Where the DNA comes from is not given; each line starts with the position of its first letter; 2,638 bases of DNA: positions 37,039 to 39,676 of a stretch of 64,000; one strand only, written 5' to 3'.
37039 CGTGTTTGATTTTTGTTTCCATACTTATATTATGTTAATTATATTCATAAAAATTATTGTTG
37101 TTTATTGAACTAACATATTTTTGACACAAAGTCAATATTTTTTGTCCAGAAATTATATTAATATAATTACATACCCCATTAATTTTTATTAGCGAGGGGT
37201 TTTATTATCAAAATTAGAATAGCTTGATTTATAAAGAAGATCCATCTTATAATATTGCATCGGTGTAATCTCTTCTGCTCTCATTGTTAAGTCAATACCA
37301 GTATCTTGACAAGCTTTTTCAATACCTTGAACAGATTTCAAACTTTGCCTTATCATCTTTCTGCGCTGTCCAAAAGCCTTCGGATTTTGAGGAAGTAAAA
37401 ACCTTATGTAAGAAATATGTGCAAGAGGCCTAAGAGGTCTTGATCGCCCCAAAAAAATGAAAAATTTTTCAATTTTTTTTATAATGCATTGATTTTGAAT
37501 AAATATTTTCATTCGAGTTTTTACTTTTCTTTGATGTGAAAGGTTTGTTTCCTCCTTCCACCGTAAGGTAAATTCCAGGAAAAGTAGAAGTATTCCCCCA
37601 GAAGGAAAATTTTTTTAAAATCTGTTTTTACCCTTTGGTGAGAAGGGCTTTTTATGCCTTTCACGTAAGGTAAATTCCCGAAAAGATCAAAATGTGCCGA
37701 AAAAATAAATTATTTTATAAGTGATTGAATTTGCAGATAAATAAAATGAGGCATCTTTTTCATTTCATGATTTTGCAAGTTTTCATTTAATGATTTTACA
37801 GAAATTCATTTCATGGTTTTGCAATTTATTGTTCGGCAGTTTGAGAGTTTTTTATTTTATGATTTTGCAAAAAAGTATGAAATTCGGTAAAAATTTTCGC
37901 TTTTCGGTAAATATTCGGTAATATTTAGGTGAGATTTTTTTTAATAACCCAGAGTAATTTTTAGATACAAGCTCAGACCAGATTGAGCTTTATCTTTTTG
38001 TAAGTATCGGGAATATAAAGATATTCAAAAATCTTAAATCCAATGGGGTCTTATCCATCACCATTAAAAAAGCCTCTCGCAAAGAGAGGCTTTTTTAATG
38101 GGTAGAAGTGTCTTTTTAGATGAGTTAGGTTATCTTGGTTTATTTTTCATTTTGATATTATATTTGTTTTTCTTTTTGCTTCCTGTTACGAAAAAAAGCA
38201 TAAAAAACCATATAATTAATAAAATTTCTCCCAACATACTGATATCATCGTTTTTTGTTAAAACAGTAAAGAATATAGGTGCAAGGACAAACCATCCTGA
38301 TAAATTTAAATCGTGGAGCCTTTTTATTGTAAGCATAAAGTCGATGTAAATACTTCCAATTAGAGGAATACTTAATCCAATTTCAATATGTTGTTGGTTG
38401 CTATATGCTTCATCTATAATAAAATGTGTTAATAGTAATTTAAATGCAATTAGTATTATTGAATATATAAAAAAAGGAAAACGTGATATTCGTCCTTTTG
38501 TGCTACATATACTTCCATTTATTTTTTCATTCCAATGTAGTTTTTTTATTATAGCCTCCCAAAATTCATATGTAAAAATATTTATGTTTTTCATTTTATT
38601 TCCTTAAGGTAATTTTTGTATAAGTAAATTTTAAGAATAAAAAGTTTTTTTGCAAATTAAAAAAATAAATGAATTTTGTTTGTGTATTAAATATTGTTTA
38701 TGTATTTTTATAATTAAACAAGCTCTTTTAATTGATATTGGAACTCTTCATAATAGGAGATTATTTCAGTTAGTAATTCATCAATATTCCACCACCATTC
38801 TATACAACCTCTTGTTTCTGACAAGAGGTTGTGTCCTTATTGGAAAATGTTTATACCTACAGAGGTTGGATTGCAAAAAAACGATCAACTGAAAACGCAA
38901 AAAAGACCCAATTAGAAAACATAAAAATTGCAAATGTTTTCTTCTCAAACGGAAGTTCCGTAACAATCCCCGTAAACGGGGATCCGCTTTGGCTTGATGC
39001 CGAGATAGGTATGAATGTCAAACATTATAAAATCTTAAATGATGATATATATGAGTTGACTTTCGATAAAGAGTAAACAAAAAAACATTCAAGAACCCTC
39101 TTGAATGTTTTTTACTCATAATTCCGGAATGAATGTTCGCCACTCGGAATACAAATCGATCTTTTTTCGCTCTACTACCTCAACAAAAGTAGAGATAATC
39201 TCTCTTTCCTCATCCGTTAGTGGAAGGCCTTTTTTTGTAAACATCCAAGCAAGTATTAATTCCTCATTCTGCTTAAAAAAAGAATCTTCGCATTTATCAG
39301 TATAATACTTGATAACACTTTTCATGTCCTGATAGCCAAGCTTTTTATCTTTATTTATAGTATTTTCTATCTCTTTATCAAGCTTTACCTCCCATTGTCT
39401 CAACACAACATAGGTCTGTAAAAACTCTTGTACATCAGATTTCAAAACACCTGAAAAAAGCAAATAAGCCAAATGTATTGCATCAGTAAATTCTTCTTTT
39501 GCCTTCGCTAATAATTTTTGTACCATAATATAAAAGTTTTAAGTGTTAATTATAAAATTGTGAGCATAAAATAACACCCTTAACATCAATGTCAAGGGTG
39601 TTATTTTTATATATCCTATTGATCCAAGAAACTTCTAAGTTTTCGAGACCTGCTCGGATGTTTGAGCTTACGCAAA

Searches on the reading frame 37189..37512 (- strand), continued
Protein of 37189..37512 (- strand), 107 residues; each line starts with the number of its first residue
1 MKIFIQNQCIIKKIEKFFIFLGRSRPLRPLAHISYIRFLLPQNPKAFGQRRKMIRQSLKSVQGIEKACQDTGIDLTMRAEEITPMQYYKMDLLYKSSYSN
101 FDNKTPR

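Call 80: search_protein_families(library=padloc, proteins=[L005:8547-9602:-, L005:11153-12781:+], max_evalue=0.01)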
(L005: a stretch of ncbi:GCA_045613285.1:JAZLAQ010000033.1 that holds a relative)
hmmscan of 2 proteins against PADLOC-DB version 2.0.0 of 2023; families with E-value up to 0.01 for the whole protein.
L005:8547-9602:- (351 aa): 14 families
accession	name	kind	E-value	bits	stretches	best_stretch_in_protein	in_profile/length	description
PDLC03963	SoFic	-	6.8e-49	165.2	1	13-349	25-352/361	-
PDLC04836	PDC-S04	-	4.4e-25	86.3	1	53-250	32-215/244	-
PDLC04837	PDC-S04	-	7.6e-20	69.2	1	51-250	30-211/234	-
PDLC04840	PDC-S04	-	2.8e-18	64.5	1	54-236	19-187/227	-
PDLC04839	PDC-S04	-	8.8e-16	56.2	1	186-249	129-188/205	-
PDLC04966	PDC-S24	-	3.4e-15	53.9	1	75-249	200-370/497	-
PDLC04838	PDC-S04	-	7.5e-07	27.1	1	191-250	137-197/209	-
PDLC01434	CasR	-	9.1e-06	23.7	1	285-350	122-184/191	"CAS-I,CAS-II,CAS-III,CAS-IV,CAS-V,CAS-VI; associated_signaling"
PDLC01268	CasR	-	2.6e-05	22.3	1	277-347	110-175/179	"CAS-I,CAS-II,CAS-III,CAS-IV,CAS-V,CAS-VI; associated_signaling"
PDLC01850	CARF3--CARF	-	4e-05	21.6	1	286-342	140-196/209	-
PDLC01879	CARF3--CARF_TM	-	0.00012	19.7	1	287-345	152-207/222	-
PDLC01852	CARF3--CARF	-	0.0032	15.4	1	286-341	138-193/208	-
PDLC01866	CARF3--CARF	-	0.0084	14.1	0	274-339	117-187/207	-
PDLC01848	CARF3--CARF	-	0.0087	13.7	0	278-343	126-189/197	-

L005:11153-12781:+ (542 aa): 2 families
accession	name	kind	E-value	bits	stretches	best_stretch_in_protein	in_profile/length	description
PDLC02355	Lit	-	0.0032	14.8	1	344-429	8-94/290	Lit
PDLC00745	Effector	-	0.0091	13.7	0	377-419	16-59/244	Endonuclease (NucC)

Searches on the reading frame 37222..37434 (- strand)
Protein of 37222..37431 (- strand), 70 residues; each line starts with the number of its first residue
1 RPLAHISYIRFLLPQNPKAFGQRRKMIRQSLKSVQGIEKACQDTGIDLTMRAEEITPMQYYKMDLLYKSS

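Call 11: search_solved_structures(query=window:37222-37431:-, max_evalue=10, show_alignments=3)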
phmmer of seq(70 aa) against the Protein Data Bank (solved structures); distinct sequences matched with E-value up to 10: 7.
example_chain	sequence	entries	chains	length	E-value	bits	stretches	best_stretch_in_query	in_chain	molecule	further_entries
1qyr_A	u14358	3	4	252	6.2e-05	26.4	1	9-63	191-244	High level Kasugamycin resistance protein | RIBOSOMAL RNA SMALL SUBUNIT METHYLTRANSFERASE A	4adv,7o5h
8eyt_W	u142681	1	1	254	6.3e-05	26.4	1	9-63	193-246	Ribosomal RNA small subunit methyltransferase A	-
7afo_Y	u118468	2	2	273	7.2e-05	26.2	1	9-63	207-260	Ribosomal RNA small subunit methyltransferase A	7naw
3tpz_A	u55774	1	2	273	7.2e-05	26.2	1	9-63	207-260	Ribosomal RNA small subunit methyltransferase A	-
4jxj_A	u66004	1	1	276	0.045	17.4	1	18-63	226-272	Ribosomal RNA small subunit methyltransferase A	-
3uzu_A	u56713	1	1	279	0.2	15.3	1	18-62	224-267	Ribosomal RNA small subunit methyltransferase A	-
1wyd_A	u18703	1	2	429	0.26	15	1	12-62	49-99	hypothetical aspartyl-tRNA synthetase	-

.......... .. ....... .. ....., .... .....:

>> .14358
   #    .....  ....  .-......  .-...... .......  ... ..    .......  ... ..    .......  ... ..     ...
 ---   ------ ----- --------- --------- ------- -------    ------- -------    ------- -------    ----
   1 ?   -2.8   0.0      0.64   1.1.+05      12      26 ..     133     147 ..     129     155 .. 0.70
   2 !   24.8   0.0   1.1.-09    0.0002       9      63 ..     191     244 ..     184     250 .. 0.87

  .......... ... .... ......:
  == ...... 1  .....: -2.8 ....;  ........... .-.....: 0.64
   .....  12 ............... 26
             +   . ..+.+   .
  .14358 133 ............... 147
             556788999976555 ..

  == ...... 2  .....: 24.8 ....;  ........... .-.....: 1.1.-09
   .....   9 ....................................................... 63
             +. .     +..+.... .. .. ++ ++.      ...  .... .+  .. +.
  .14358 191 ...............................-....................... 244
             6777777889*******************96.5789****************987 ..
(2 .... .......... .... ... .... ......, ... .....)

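Call 28: find_related_loci(query=A1, collection=genome_contigs, flank=10000)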
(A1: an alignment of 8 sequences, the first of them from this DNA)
Query A1 (69 aa) in genome_contigs; peptide patterns used: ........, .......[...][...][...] (x = any residue, [..] = any of these).
600 stretches matched a pattern (row limit reached: there are more); 498 encode a relative of the query (tblastn E <= 1e-3); the best 80 are kept; 80 distinct loci.
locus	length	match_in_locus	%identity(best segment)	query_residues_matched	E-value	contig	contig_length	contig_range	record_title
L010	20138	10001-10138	70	19-64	3e-17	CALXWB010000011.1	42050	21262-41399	MAG: uncultured Alphaproteobacteria bacterium isolate BRZ_AT__bin33 genome assembly, contig: BRZ_AT__NODE_1017_length_42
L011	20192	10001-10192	58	1-61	1e-16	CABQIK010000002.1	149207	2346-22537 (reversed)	MAG TPA_asm: uncultured Alphaproteobacteria bacterium isolate MGYG-HGUT-00610 genome assembly, contig: GUT_GENOME018669_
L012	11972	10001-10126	69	20-61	5e-16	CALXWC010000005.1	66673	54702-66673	MAG: uncultured Alphaproteobacteria bacterium isolate BRZ_QQ__bin19 genome assembly, contig: BRZ_QQ__NODE_396_length_666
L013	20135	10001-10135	67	20-64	8e-16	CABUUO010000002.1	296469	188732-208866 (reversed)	MAG TPA_asm: uncultured proteobacterium isolate MGYG-HGUT-04400 genome assembly, contig: GUT_GENOME272660_2, whole genom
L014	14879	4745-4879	67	20-64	8e-16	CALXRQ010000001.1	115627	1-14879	MAG: uncultured Alphaproteobacteria bacterium isolate BRZ_KF__bin25 genome assembly, contig: BRZ_KF__NODE_215_length_115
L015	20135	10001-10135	67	20-64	1e-15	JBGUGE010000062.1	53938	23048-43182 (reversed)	MAG: Alphaproteobacteria bacterium isolate ruminal_MAG_381 ruminal_MAG_381_contig_0062, whole genome shotgun sequence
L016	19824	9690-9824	62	20-64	2e-14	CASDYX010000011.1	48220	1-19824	uncultured proteobacterium isolate O18_L1_385385_idba_bin.5 genome assembly, contig: O18_L1_385385_idba_bin.5.fa_scaffol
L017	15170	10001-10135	62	20-64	3e-14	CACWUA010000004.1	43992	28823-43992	MAG: uncultured proteobacterium isolate RUG10918 genome assembly, contig: RUG10918_asm_4, whole genome shotgun sequence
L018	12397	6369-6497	63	20-62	3e-13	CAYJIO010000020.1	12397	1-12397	MAG TPA_asm: uncultured Azospirillaceae bacterium isolate ERP123703_co1_32 genome assembly, contig: NODE_5389_length_123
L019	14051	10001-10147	57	20-68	3e-13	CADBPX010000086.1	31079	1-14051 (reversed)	MAG: uncultured proteobacterium isolate RUG14194 genome assembly, contig: RUG14194_asm_86, whole genome shotgun sequence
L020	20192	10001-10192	45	3-64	1e-10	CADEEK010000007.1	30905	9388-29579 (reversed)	MAG: uncultured Sphingomonadales bacterium isolate Sphingomonadales sp. RBC054 genome assembly, contig: MAG054_7, whole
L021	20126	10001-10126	57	20-61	1e-10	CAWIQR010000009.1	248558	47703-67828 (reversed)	MAG: uncultured Alphaproteobacteria bacterium isolate MFD03250.bin.1.167 genome assembly, contig: contig_28328, whole ge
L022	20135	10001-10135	51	20-64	2e-10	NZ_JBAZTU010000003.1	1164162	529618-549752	MAG: Sphingomonas sp. isolate SO_2017_GW1_210 NODE_9_length_1164162_cov_15.541243_OW334_2017, whole genome shotgun seque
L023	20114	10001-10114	61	20-57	3e-10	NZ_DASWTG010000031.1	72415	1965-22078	MAG: Sphingomonas sp. isolate SMAG_U3569 k141_196416, whole genome shotgun sequence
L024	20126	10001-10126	55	20-61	3e-10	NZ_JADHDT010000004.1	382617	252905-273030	Sphingomonas beigongshangi strain REN5 NODE_4_length_382617_cov_197.134200, whole genome shotgun sequence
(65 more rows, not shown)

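Call 43: find_homologous_proteins(query=A3, max_evalue=1e-60)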
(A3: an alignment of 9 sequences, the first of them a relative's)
Query A3 (9 sequences) (284 aa, profile of the alignment): 7928 proteins with E <= 1e-60 among 8000 candidates; the best 120 are listed.
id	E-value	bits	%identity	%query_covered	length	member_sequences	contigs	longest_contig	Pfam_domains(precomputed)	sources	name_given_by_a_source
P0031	3.9e-155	533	82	100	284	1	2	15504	PF00398.27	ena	-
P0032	6.0e-155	532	81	100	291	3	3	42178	PF00398.27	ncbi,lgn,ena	-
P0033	1.3e-154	531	81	100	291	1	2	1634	PF00398.27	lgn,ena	-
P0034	4.3e-154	529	66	98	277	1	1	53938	PF00398.27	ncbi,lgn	-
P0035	2.1e-153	527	81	100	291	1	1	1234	PF00398.27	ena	-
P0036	3.3e-153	527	80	100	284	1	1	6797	PF00398.27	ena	-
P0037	5.6e-153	526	100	100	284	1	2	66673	PF00398.27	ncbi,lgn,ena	-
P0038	8.7e-153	525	80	100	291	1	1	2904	PF00398.27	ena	-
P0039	1.3e-152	525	80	100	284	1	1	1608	PF00398.27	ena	-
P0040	1.3e-152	525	80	100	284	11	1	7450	PF00398.27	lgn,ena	-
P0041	1.3e-152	525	80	100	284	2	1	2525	PF00398.27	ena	-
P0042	1.4e-152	525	100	100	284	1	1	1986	PF00398.27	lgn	-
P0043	1.4e-152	525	80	100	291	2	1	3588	PF00398.27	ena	-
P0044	2.6e-152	524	62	98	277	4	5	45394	PF00398.27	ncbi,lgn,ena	-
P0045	2.7e-152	524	77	100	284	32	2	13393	PF00398.27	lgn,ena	-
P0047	7.7e-152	522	81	100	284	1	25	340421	PF00398.27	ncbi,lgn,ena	-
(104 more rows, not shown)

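Call 45: find_encoding_contigs(protein=P0047, flank=10000, max_places=10)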
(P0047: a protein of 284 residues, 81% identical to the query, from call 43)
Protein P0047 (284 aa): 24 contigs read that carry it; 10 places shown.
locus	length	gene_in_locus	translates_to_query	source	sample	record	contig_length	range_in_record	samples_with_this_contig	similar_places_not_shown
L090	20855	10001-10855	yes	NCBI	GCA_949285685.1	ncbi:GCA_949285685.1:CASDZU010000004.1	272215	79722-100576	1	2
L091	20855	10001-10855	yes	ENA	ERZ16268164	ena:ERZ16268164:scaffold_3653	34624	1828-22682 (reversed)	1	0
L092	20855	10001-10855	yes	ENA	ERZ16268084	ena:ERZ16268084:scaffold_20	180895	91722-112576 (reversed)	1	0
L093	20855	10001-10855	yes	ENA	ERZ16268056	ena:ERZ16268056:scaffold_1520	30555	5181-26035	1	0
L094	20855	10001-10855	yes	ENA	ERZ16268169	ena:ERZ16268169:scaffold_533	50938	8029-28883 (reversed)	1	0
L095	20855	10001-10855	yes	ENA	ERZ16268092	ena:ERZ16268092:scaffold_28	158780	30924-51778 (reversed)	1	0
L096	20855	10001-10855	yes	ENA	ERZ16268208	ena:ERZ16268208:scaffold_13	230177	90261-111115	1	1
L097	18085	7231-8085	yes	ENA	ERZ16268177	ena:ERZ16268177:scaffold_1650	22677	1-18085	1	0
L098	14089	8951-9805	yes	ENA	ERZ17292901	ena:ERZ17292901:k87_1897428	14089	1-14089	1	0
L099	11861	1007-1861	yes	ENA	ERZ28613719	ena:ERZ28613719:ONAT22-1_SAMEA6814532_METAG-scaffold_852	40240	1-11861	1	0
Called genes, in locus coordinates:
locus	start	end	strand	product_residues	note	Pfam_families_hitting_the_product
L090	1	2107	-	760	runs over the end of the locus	PF13491:FtsK_4TM, PF17854:FtsK_alpha, PF01580:FtsK_SpoIIIE, PF09397:FtsK_gamma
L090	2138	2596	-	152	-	PF01230:HIT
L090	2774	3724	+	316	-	PF00698:Acyl_transf_1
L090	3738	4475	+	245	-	PF00106:adh_short, PF08659:KR, PF13561:adh_short_C2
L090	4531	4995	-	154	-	-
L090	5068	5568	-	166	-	PF00583:Acetyltransf_1, PF13673:Acetyltransf_10 (weak), PF13508:Acetyltransf_7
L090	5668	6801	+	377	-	PF03739:LptF_LptG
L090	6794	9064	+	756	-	PF03968:LptD_N (weak), PF04453:LptD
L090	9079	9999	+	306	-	PF13623:SurA_N_2, PF13624:SurA_N_3, PF09312:SurA_N, PF00639:Rotamase, PF13145:Rotamase_2, PF13616:Rotamase_3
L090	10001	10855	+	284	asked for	PF00398:RrnaAD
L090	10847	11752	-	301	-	PF02899:Phage_int_SAM_1, PF13495:Phage_int_SAM_4 (weak), PF00589:Phage_integrase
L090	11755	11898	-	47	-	-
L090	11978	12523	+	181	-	PF13189:Cytidylate_kin2 (faint), PF13238:AAA_18, PF13671:AAA_33 (weak), PF01202:SKI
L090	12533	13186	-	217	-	PF08668:HDOD (weak), PF01966:HD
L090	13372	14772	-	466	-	PF04587:ADP_PFK_GK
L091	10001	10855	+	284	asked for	PF00398:RrnaAD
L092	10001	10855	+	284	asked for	PF00398:RrnaAD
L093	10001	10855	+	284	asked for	PF00398:RrnaAD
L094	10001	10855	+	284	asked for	PF00398:RrnaAD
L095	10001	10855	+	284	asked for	PF00398:RrnaAD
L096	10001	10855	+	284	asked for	PF00398:RrnaAD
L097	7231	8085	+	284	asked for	PF00398:RrnaAD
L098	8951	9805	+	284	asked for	PF00398:RrnaAD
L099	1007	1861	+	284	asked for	PF00398:RrnaAD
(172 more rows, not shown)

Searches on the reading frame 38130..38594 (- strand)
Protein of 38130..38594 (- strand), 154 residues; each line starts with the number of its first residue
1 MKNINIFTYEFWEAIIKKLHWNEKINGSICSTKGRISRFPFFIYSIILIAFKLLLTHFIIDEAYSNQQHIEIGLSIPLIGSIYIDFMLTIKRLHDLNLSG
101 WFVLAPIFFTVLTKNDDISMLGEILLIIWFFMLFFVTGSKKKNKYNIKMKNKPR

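Call 10: search_protein_families(library=pfam, proteins=[window:38130-38594:-], max_evalue=0.1)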
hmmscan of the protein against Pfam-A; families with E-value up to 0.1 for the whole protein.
window:38130-38594:- (154 aa): 1 family
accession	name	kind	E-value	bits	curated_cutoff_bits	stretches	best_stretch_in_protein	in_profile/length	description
PF05656.20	DUF805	-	9.7e-15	55.4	25.7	1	31-146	3-110/111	Protein of unknown function (DUF805)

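Call 80: search_protein_families(library=padloc, proteins=[window:38130-38594:-], max_evalue=0.01)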
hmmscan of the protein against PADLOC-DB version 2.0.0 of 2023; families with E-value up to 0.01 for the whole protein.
window:38130-38594:- (154 aa): 0 families

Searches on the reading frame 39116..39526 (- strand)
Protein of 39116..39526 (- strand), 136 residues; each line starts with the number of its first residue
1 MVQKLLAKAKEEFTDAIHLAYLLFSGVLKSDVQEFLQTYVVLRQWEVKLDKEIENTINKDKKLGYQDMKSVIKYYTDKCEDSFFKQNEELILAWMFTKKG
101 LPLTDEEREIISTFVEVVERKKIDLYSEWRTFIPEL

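Call 10: search_protein_families(library=pfam, proteins=[window:39116-39526:-], max_evalue=0.1)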
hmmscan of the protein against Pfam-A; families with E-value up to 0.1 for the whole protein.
window:39116-39526:- (136 aa): 0 families

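Call 12: search_protein_families(library=ncbifam, proteins=[window:39116-39526:-], max_evalue=1)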
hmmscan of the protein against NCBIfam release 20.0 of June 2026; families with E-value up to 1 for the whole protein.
window:39116-39526:- (136 aa): 0 families

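Call 47: search_protein_families(library=phrogs, proteins=[window:39116-39526:-], max_evalue=0.01)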
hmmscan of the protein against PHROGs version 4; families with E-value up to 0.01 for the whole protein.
window:39116-39526:- (136 aa): 0 families

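Call 74: list_cluster_members(proteins=[L135:11119-11946:-, L148:11132-11959:-, P0121, P0151, window:39116-39526:-, window:38130-38594:-])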
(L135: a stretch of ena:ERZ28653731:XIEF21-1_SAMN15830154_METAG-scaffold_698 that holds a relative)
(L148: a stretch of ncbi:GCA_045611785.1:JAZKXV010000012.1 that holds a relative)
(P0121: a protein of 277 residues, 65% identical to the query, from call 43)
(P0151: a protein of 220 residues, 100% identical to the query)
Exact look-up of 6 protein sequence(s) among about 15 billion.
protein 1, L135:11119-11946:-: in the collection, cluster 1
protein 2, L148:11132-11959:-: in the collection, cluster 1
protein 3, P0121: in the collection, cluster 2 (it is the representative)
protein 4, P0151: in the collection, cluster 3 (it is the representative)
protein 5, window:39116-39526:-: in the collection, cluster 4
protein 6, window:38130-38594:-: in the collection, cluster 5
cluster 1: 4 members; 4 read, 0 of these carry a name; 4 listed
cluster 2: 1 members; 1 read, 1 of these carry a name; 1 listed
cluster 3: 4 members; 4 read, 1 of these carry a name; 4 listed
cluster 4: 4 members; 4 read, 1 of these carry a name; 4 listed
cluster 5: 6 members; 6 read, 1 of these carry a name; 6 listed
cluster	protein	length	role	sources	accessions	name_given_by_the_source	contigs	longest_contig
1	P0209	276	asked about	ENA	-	-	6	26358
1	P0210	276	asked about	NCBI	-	-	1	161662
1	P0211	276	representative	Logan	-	-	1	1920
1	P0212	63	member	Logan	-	-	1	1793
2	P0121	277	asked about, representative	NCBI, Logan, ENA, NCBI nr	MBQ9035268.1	MAG: 16S rRNA (adenine(1518)-N(6)/adenine(1519)-N(6))-dimethyltransferase RsmA ... | 16S rRNA (adenine(1518)-N(6)/adenine(1519)-N(6))-dimethyltransferase RsmA ...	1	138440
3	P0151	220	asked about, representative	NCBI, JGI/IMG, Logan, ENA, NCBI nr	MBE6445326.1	MAG: hypothetical protein E7019_04665 [Alphaproteobacteria bacterium] | hypothetical protein [Alphaproteobacteria bacterium]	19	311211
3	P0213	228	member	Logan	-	-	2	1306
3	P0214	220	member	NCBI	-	-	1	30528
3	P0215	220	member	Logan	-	-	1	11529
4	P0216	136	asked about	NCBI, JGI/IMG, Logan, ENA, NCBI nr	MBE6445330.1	MAG: hypothetical protein E7019_04685 [Alphaproteobacteria bacterium] | hypothetical protein [Alphaproteobacteria bacterium]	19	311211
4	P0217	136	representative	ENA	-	-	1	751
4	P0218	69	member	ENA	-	-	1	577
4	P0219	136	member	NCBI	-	-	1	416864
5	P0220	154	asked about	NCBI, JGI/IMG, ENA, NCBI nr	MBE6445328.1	MAG: DUF805 domain-containing protein [Alphaproteobacteria bacterium] | DUF805 domain-containing protein [Alphaproteobacteria bacterium]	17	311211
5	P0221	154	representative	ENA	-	-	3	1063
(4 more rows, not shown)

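Call 80: search_protein_families(library=padloc, proteins=[window:39116-39526:-], max_evalue=0.01)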
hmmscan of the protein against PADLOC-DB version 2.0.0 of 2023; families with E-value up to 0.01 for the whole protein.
window:39116-39526:- (136 aa): 0 families
